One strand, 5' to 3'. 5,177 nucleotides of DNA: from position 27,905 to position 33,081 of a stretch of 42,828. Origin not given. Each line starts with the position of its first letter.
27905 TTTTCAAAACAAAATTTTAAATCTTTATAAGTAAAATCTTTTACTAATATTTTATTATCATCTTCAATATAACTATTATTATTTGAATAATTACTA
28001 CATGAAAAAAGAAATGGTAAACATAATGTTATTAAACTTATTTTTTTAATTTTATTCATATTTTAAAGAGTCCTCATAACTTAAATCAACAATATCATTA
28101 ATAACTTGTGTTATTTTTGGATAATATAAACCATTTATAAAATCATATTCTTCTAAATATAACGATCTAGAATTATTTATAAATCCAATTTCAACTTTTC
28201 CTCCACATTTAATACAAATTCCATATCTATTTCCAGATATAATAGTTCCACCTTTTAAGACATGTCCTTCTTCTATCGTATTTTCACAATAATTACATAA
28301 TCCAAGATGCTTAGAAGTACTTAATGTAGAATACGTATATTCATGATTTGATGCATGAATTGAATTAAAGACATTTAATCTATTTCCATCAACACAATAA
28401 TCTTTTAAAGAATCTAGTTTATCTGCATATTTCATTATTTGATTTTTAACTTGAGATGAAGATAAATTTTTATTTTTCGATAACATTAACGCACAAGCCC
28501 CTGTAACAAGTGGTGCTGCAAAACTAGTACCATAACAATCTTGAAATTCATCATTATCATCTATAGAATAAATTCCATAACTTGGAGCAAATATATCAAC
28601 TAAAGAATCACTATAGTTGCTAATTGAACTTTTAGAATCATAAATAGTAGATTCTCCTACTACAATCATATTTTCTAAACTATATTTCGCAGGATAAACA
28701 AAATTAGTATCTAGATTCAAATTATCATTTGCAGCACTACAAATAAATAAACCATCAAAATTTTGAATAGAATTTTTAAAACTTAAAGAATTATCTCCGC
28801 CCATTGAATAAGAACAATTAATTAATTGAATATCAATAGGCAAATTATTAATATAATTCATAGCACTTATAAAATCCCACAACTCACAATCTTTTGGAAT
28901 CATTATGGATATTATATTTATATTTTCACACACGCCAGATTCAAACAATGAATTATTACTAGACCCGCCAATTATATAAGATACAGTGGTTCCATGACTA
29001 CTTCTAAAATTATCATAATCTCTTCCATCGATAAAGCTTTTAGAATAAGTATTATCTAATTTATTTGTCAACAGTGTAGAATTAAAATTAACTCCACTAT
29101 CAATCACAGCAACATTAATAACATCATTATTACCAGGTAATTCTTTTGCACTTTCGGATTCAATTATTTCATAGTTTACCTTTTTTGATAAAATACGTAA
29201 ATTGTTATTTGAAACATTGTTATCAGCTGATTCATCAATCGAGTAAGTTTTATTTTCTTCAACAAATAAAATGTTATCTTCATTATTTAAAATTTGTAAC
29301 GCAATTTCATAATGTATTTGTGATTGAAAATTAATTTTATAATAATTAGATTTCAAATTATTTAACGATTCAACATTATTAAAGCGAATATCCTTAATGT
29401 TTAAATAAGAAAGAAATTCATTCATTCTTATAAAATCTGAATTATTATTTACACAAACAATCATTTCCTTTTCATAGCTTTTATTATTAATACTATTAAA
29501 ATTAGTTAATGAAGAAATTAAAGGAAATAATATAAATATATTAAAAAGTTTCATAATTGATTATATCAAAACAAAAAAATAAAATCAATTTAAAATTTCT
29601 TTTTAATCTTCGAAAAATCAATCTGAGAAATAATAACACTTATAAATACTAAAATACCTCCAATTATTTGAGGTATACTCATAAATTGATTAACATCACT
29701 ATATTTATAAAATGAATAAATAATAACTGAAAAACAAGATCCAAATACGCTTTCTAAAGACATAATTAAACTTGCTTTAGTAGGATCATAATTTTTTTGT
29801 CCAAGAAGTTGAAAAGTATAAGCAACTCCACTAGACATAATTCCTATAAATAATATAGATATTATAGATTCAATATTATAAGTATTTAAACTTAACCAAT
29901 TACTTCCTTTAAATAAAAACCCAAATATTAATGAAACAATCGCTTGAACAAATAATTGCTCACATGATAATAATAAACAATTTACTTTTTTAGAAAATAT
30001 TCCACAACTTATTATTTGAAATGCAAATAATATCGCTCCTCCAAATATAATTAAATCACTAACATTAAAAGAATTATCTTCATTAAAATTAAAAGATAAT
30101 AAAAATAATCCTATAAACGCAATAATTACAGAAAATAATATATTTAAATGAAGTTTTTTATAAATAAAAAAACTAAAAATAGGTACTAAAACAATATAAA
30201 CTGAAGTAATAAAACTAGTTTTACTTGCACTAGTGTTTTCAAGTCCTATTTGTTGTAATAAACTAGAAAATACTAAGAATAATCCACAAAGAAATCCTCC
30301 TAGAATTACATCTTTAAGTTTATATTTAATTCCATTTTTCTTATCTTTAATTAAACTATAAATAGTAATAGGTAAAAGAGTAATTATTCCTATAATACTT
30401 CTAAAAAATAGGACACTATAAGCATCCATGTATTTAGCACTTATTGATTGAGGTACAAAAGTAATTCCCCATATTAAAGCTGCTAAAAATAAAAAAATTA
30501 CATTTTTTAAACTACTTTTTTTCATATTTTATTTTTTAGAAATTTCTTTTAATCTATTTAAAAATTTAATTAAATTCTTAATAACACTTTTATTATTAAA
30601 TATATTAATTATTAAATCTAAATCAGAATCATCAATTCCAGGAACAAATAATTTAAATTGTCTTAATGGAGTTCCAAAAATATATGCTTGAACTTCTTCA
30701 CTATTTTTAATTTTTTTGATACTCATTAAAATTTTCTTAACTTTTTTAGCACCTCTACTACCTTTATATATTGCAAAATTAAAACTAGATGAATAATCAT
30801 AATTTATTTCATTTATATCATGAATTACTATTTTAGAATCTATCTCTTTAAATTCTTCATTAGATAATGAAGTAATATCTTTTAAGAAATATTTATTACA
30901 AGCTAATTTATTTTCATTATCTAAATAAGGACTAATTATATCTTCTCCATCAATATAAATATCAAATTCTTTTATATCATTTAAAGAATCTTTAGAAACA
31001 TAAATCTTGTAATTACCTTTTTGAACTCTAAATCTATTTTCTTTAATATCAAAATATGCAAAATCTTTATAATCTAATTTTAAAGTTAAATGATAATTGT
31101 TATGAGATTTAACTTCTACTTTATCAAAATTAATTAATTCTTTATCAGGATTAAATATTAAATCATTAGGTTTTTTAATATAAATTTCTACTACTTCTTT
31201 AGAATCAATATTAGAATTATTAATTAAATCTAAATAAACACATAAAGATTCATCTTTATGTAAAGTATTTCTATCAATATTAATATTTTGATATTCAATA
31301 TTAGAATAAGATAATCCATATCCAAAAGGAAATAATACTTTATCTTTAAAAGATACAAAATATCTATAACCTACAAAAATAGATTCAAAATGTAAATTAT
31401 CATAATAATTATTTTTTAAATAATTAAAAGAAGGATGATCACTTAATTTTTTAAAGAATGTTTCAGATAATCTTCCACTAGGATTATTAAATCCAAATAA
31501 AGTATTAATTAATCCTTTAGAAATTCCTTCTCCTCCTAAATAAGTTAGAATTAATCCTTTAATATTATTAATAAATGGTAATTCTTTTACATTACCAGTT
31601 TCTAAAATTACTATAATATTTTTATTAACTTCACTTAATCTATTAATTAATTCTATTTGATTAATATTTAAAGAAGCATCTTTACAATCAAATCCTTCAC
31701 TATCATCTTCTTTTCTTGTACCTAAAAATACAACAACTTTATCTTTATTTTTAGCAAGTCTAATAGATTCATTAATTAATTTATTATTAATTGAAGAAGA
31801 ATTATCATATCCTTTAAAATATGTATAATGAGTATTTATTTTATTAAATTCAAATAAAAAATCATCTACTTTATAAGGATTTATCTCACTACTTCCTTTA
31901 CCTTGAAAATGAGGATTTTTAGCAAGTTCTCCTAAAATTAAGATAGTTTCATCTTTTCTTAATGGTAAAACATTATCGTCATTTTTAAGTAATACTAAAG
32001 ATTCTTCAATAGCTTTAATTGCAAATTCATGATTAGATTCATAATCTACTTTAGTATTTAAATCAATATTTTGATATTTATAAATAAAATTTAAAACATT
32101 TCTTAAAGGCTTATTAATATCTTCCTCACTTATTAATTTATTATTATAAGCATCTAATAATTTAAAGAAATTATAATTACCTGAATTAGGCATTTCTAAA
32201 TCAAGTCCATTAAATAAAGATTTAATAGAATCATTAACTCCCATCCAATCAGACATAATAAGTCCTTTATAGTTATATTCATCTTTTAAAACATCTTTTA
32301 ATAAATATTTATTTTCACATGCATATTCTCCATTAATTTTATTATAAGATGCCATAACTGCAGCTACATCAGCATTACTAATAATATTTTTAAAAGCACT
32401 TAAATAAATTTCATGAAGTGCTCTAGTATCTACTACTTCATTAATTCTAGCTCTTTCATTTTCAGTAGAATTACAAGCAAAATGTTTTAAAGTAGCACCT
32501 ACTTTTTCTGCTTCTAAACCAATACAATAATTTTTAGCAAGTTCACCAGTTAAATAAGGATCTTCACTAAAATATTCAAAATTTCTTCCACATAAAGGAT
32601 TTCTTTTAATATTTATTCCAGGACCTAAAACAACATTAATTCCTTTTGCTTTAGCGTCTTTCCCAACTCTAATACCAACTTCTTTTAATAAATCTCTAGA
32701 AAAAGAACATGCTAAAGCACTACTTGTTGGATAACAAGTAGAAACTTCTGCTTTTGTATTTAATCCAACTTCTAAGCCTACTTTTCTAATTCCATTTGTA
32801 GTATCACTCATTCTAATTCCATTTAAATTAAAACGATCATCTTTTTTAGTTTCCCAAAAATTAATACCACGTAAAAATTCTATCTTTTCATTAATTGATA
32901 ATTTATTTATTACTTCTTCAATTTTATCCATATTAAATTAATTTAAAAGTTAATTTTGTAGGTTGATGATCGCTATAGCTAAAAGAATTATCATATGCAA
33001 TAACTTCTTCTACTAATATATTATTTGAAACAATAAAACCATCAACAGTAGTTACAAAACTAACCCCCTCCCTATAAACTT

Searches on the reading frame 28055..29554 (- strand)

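Call 11: search_protein_families(library=pfam, proteins=[window:28055-29554:-], max_evalue=0.0001)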
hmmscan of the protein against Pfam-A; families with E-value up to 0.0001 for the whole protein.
window:28055-29554:- (500 aa): 1 family
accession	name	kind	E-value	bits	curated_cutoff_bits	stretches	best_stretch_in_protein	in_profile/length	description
PF00082.27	Peptidase_S8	-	4.3e-34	118.6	21.8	1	146-380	4-276/288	Subtilase family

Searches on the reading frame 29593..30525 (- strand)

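Call 11: search_protein_families(library=pfam, proteins=[window:29593-30525:-], max_evalue=0.0001)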
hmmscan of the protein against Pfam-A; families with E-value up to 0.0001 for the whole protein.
window:29593-30525:- (311 aa): 1 family
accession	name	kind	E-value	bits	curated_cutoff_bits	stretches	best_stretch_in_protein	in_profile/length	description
PF00892.27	EamA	-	5.2e-30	104.9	28.2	2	9-144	4-134/135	EamA-like transporter family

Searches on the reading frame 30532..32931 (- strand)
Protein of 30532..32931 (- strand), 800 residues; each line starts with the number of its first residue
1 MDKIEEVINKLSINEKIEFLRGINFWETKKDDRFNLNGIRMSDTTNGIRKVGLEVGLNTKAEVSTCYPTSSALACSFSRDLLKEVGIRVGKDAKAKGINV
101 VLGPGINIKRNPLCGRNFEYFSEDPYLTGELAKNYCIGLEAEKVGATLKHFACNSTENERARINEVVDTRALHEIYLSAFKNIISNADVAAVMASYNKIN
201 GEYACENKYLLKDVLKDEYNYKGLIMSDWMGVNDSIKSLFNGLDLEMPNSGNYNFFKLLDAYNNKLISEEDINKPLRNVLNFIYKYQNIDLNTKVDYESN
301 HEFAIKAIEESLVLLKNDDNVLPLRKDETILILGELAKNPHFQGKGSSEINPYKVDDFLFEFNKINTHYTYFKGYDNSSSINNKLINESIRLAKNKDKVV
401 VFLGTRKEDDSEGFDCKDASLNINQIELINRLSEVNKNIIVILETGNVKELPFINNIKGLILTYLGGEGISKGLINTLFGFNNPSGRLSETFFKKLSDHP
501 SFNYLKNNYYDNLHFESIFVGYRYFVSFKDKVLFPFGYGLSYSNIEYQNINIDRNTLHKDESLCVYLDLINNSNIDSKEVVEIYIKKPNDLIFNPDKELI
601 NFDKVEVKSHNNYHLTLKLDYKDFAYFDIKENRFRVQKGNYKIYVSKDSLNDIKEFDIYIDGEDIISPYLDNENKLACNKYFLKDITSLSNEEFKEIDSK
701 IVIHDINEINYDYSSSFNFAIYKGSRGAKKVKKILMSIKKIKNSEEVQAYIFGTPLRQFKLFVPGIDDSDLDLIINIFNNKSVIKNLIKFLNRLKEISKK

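Call 40: search_protein_families(library=pfam, proteins=[window:30532-32931:-], max_evalue=0.0001)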
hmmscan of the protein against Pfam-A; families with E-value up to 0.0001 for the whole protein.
window:30532-32931:- (800 aa): 3 families
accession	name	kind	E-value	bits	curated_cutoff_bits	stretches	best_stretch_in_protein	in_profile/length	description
PF01915.27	Glyco_hydro_3_C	-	4.7e-40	138.1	31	1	312-542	1-200/200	Glycosyl hydrolase family 3 C-terminal domain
PF00933.27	Glyco_hydro_3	-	9.6e-39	134.1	27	1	51-280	69-314/316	Glycosyl hydrolase family 3 N terminal domain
PF14310.12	Fn3-like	-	2.6e-14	53.5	25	1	579-649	1-71/71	Fibronectin type III-like domain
